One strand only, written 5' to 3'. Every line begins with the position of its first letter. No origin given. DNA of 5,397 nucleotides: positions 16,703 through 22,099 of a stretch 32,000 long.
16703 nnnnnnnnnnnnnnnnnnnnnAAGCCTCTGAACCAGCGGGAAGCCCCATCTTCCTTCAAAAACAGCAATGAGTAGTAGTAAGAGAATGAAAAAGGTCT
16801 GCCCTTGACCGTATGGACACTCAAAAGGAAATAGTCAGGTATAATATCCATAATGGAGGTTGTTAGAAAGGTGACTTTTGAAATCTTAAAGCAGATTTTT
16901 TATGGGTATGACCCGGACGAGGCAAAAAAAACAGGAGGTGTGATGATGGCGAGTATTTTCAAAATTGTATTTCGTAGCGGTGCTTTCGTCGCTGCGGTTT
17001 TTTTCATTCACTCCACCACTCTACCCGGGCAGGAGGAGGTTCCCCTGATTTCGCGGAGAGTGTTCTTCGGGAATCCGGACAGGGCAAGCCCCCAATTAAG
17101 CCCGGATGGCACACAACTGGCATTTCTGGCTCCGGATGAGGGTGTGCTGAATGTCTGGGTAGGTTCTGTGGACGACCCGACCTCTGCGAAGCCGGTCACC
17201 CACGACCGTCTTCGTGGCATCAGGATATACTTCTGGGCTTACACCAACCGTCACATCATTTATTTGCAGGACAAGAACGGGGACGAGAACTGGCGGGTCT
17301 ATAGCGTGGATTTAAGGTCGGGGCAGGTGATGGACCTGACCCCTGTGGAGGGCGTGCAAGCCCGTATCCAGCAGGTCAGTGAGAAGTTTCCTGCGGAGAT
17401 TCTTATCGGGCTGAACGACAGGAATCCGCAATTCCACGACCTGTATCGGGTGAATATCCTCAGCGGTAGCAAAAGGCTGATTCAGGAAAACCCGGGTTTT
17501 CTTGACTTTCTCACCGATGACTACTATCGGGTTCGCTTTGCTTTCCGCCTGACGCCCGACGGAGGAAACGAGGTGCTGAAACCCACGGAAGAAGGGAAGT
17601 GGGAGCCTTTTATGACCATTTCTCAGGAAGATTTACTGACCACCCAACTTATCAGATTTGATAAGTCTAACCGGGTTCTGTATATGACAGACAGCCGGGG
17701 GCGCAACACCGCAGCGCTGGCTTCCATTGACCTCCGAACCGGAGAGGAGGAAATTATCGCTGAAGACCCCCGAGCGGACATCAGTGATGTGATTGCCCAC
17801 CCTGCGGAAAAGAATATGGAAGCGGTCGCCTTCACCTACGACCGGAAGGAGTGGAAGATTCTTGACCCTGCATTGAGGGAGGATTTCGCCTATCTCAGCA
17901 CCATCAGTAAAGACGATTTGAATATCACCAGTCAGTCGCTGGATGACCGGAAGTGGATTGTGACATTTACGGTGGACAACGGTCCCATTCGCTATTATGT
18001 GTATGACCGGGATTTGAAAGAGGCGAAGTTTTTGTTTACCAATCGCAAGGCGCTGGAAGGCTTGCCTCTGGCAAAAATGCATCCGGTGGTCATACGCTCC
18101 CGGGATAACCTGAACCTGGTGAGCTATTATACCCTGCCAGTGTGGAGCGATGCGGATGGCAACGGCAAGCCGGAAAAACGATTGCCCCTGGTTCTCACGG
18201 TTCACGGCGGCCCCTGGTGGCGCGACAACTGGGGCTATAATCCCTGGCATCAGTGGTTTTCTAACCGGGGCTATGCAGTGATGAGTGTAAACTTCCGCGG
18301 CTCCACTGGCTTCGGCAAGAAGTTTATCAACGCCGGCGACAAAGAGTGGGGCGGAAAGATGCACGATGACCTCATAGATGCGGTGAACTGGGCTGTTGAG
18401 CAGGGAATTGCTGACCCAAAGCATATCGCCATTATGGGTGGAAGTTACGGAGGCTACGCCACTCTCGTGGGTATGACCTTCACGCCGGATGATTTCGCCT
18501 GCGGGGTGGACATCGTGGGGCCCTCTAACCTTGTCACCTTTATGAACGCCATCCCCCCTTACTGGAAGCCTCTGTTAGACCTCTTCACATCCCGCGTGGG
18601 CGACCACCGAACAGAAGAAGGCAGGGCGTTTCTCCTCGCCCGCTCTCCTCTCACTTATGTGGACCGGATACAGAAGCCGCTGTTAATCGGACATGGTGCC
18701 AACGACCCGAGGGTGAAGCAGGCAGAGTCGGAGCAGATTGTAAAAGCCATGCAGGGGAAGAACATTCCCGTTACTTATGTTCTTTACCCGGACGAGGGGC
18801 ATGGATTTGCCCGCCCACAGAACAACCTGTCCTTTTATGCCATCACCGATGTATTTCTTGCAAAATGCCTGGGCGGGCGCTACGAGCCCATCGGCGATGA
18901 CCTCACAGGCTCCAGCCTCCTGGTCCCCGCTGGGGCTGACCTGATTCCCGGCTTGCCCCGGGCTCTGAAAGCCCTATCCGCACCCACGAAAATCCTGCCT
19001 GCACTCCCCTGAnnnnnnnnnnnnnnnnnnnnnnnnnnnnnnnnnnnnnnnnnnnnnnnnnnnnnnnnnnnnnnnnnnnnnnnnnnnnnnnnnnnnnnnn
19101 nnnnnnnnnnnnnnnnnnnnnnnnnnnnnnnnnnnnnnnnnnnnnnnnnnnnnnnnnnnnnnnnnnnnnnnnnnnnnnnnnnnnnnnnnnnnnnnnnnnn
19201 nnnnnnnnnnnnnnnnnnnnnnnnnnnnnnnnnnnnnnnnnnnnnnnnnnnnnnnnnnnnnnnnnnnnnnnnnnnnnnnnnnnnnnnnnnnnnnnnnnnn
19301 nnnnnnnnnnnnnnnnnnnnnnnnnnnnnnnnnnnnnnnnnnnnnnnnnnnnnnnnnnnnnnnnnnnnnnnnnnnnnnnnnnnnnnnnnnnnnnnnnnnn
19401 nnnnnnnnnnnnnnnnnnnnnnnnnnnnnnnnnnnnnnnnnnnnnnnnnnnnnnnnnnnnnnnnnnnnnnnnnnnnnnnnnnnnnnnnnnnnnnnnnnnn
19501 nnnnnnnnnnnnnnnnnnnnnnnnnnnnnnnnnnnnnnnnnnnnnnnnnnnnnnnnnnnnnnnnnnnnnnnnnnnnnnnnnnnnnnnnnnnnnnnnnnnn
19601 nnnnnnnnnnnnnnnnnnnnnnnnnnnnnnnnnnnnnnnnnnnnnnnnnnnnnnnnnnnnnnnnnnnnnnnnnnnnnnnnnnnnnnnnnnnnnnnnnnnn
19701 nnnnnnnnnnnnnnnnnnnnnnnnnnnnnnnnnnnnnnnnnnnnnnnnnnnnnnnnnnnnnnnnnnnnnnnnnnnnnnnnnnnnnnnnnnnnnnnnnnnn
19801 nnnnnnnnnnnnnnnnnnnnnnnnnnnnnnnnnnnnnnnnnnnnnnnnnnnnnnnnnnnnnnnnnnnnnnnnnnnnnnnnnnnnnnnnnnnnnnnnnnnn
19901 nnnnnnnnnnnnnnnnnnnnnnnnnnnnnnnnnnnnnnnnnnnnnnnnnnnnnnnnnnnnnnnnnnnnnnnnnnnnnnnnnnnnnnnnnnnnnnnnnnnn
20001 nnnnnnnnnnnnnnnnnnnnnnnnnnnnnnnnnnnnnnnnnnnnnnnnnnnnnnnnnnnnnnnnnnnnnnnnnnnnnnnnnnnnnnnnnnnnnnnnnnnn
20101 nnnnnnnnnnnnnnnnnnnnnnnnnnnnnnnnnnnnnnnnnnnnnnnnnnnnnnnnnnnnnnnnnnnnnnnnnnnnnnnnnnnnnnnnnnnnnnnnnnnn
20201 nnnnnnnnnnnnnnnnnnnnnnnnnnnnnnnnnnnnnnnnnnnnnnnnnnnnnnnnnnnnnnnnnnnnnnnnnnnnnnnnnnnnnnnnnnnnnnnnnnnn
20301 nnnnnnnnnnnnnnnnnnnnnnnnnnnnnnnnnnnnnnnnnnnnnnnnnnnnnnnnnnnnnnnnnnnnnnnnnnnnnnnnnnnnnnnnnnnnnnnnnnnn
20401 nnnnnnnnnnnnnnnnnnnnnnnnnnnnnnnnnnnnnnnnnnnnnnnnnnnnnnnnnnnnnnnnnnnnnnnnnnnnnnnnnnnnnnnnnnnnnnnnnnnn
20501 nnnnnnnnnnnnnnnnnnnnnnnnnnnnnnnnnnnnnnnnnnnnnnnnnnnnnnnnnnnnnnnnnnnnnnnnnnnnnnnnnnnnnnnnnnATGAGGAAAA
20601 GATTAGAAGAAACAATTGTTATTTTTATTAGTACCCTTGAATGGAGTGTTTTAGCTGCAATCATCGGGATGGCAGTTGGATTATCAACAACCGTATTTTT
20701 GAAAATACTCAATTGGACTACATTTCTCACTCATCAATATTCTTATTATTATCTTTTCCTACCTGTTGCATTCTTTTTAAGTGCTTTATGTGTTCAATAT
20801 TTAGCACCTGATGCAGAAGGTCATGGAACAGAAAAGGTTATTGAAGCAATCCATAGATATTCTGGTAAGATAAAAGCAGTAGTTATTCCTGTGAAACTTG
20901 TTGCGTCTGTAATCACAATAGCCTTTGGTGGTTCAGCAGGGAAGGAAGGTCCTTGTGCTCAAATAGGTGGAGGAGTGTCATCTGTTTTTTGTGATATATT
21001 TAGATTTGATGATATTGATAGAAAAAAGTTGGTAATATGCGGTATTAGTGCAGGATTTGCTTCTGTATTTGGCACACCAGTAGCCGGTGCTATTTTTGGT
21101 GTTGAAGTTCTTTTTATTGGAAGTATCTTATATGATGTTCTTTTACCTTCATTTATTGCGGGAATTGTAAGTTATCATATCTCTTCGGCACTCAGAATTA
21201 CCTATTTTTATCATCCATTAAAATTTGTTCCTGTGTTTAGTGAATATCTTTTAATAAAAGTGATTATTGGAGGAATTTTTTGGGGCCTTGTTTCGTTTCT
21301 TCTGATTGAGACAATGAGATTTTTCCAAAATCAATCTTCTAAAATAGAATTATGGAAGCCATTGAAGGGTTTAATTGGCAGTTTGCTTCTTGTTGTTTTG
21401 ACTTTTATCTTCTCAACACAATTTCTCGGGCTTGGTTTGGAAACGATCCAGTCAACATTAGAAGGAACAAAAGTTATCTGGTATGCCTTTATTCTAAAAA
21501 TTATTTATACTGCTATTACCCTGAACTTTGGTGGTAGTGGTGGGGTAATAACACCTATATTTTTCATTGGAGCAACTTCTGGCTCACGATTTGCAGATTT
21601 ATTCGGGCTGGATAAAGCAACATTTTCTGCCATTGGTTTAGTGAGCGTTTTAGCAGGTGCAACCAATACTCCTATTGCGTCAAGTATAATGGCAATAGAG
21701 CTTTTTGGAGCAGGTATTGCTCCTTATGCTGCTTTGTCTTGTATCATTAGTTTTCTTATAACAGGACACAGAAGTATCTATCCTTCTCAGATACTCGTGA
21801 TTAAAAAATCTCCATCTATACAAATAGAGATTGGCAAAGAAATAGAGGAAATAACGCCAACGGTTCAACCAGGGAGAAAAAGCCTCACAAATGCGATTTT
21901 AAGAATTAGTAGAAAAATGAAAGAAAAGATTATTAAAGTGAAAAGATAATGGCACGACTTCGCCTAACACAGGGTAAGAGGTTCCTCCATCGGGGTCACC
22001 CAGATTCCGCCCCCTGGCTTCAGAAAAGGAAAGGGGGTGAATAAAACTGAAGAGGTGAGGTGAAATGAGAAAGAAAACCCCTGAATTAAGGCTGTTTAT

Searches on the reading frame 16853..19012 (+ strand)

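Call 13: search_protein_families(library=pfam, proteins=[window:16853-19012:+], max_evalue=0.00001)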
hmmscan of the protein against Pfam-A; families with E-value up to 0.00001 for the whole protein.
window:16853-19012:+ (719 aa): 5 families
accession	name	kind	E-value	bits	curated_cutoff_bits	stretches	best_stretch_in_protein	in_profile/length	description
PF00326.27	Peptidase_S9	-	1.7e-45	155.5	22.6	1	466-675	7-212/213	Prolyl oligopeptidase family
PF20434.5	BD-FAE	-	2e-15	57.3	26.8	1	440-632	9-214/215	BD-FAE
PF01738.24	DLH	-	5.8e-12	46.1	21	1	496-658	71-194/217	Dienelactone hydrolase family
PF02129.25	Peptidase_S15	-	1.5e-10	41.7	23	1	443-561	18-133/262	X-Pro dipeptidyl-peptidase (S15 family)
PF12146.15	Hydrolase_4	-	4.3e-07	29.9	27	0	447-577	7-129/239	Serine aminopeptidase, S33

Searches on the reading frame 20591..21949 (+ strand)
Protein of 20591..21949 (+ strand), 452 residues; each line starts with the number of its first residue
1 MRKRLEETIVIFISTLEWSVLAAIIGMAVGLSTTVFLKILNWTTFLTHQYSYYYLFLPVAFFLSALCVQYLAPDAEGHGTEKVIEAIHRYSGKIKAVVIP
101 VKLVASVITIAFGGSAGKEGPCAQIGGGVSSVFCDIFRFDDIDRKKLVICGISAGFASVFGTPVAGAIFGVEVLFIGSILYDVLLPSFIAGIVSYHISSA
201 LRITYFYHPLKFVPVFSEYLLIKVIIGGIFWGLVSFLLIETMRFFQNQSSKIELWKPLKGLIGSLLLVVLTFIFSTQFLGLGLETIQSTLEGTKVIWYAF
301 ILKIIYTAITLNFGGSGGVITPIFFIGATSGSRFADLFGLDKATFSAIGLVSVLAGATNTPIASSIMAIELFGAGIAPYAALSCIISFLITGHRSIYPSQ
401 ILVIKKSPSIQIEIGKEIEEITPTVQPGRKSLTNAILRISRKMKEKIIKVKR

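Call 13: search_protein_families(library=pfam, proteins=[window:20591-21949:+], max_evalue=0.00001)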
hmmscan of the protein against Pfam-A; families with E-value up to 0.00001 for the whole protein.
window:20591-21949:+ (452 aa): 1 family
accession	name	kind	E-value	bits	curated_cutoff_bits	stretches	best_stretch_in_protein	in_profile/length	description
PF00654.25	Voltage_CLC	-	2.4e-72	244.4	24.8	1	61-391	2-345/346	Voltage gated chloride channel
